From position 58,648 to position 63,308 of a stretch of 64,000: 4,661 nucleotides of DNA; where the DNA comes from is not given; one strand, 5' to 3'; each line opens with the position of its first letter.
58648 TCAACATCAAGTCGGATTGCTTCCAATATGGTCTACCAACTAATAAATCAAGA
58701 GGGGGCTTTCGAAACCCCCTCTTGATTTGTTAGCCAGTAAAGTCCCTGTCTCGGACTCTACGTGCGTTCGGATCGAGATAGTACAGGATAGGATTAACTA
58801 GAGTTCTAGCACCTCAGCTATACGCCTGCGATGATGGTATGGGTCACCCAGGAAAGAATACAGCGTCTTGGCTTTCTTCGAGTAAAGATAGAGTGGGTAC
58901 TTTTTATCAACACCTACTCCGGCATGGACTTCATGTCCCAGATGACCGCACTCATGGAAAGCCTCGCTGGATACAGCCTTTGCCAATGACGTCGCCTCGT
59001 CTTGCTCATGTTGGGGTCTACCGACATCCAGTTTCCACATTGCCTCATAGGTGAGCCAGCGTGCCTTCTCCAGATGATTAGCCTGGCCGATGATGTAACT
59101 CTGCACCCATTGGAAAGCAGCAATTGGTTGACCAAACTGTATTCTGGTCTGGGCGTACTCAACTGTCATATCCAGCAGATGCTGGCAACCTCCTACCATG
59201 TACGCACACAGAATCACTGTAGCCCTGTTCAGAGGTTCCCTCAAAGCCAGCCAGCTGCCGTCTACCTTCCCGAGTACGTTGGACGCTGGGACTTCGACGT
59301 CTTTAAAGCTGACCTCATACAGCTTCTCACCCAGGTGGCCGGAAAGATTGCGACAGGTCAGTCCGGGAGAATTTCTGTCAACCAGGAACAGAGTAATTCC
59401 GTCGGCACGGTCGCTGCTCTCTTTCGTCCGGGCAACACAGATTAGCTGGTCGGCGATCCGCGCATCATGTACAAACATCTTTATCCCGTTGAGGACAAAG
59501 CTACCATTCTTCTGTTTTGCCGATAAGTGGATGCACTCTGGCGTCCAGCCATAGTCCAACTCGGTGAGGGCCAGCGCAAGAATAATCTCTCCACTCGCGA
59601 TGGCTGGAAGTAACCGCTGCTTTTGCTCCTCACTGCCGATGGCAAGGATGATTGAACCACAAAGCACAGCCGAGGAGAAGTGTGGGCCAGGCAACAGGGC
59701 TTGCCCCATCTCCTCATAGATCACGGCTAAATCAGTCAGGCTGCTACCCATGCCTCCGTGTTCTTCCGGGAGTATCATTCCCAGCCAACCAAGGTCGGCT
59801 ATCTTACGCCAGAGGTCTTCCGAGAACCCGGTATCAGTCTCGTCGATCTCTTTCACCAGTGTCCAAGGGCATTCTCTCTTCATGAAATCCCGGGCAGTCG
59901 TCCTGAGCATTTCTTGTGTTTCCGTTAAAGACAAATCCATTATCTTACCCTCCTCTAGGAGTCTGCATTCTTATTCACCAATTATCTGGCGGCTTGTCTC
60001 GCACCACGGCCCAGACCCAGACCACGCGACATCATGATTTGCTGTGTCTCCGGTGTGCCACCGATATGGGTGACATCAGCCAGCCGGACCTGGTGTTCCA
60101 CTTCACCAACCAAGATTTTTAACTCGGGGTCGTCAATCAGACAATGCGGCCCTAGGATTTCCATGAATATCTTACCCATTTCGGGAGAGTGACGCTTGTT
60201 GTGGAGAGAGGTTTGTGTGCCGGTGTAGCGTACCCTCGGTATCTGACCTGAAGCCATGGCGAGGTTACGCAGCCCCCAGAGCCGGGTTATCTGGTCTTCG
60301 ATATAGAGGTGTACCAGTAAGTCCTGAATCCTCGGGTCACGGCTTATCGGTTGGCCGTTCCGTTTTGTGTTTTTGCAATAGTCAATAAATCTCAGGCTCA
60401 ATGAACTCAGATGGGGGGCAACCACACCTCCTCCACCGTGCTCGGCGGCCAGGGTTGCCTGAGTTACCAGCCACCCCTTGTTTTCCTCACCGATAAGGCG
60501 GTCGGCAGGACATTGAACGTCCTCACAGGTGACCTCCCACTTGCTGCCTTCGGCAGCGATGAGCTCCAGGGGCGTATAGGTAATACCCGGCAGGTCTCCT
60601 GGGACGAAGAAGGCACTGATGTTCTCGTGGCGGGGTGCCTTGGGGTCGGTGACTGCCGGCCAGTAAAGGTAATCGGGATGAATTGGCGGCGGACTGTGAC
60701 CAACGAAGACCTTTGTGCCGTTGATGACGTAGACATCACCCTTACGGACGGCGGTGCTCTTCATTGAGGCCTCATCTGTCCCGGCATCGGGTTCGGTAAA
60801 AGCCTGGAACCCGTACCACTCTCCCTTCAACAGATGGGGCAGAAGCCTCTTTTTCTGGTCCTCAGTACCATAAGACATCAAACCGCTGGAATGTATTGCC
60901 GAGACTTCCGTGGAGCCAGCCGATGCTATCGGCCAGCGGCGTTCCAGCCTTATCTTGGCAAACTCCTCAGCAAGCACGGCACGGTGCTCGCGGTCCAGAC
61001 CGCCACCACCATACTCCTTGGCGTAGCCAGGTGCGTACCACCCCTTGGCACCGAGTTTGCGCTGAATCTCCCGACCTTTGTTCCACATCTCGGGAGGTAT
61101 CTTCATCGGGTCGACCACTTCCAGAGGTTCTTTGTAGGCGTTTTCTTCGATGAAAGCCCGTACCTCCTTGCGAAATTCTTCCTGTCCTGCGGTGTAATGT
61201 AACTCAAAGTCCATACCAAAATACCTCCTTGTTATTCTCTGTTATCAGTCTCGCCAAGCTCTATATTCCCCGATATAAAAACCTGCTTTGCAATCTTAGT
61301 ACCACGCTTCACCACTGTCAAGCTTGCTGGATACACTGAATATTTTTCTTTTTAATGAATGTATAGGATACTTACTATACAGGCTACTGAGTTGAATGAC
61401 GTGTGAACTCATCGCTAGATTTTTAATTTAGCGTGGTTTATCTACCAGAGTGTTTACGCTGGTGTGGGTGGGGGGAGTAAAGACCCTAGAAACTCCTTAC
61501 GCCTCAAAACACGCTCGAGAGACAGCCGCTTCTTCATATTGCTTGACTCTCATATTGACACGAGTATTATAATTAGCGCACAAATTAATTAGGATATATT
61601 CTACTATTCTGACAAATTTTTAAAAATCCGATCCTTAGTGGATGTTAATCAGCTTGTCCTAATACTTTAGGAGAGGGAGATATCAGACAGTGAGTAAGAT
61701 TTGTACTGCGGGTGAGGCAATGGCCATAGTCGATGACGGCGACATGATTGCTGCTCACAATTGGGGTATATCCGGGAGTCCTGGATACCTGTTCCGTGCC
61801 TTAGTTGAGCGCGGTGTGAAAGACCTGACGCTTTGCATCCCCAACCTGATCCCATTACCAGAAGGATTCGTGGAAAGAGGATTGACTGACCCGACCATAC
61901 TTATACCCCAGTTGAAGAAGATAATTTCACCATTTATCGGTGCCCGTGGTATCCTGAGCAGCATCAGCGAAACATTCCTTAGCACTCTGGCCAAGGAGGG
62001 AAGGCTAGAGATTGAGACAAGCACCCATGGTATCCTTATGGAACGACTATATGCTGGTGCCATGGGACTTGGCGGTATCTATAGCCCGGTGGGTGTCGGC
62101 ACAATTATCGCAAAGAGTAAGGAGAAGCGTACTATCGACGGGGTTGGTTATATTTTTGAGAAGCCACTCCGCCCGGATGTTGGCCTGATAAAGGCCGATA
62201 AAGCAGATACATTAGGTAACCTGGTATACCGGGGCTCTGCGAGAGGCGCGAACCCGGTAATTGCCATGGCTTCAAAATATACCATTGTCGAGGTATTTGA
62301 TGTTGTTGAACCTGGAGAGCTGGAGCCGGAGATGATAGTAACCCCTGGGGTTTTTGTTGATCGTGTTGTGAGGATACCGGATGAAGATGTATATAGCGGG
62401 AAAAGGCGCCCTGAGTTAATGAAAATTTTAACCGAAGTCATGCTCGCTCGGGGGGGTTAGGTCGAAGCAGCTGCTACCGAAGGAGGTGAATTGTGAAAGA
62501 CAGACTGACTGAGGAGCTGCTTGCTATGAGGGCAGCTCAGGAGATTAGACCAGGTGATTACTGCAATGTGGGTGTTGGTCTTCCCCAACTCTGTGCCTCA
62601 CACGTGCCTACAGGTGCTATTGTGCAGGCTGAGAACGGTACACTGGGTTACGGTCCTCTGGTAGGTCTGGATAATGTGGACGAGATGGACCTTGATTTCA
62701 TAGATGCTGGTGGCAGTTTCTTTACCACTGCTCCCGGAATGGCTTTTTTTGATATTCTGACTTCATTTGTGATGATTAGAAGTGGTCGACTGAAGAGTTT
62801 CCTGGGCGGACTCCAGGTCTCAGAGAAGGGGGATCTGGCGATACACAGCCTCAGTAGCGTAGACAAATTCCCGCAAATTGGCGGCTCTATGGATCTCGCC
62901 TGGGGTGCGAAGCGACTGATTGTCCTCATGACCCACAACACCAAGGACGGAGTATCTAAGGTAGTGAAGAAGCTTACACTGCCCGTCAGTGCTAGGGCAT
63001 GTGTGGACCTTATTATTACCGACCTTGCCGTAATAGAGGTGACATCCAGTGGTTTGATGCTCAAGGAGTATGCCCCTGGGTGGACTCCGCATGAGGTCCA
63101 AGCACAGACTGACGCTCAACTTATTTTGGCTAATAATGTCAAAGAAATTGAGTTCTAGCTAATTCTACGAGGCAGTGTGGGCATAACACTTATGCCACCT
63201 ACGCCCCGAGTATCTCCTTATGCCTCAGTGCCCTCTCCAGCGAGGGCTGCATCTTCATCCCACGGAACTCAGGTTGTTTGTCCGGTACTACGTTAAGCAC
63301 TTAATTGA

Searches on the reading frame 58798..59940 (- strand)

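Call 91: search_protein_families(library=pfam, proteins=[window:58798-59940:-], max_evalue=0.0001)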
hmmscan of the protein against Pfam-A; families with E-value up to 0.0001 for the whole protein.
window:58798-59940:- (380 aa): 3 families
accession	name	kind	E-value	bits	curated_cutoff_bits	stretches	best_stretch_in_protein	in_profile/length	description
PF02771.21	Acyl-CoA_dh_N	-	1.9e-29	102.8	22.9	1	6-118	1-113/113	Acyl-CoA dehydrogenase, N-terminal domain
PF00441.29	Acyl-CoA_dh_1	-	6.8e-24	85.2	22.4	1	232-378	6-149/150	Acyl-CoA dehydrogenase, C-terminal domain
PF02770.24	Acyl-CoA_dh_M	-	5.1e-15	55.9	33.3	1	122-215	1-97/97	Acyl-CoA dehydrogenase, middle domain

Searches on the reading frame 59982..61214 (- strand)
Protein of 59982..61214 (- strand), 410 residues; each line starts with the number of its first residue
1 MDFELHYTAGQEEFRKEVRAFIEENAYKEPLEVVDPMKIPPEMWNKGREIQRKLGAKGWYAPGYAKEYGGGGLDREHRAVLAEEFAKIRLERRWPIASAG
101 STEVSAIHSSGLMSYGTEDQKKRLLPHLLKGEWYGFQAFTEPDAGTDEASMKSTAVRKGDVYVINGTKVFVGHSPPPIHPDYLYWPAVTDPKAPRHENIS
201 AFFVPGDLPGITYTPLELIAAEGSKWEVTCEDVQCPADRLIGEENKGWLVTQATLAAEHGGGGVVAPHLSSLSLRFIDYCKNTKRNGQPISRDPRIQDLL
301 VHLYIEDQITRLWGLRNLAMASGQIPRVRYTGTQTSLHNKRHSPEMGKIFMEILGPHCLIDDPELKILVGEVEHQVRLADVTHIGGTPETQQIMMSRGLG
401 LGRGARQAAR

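Call 91: search_protein_families(library=pfam, proteins=[window:59982-61214:-], max_evalue=0.0001)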
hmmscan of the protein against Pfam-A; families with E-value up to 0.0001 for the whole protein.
window:59982-61214:- (410 aa): 3 families
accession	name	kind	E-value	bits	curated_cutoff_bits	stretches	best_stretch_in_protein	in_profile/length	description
PF02771.21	Acyl-CoA_dh_N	-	3.3e-17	63.3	22.9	1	9-132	2-113/113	Acyl-CoA dehydrogenase, N-terminal domain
PF02770.24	Acyl-CoA_dh_M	-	1.2e-12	48.2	33.3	1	138-220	3-83/97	Acyl-CoA dehydrogenase, middle domain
PF00441.29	Acyl-CoA_dh_1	-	9.2e-07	29.6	22.4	1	245-398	1-148/150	Acyl-CoA dehydrogenase, C-terminal domain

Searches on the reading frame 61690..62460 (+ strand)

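Call 91: search_protein_families(library=pfam, proteins=[window:61690-62460:+], max_evalue=0.0001)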
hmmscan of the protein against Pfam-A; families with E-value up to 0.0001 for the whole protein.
window:61690-62460:+ (256 aa): 1 family
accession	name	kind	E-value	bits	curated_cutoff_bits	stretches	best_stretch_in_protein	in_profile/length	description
PF01144.29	CoA_trans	-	3.7e-42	144.6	23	1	6-227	3-215/217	Coenzyme A transferase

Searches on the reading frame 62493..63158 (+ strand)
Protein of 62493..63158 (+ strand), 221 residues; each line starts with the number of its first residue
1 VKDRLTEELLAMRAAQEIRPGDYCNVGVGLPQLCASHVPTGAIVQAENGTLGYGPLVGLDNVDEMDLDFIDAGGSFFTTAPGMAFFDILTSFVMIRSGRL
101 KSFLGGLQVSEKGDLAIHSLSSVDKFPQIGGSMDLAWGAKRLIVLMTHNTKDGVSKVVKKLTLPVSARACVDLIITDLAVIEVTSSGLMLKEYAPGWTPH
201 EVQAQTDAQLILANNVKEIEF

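Call 91: search_protein_families(library=pfam, proteins=[window:62493-63158:+], max_evalue=0.0001)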
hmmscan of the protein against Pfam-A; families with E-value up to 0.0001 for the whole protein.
window:62493-63158:+ (221 aa): 1 family
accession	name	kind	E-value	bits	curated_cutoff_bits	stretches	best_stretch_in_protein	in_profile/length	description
PF01144.29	CoA_trans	-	1.5e-24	87.1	23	1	11-204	5-216/217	Coenzyme A transferase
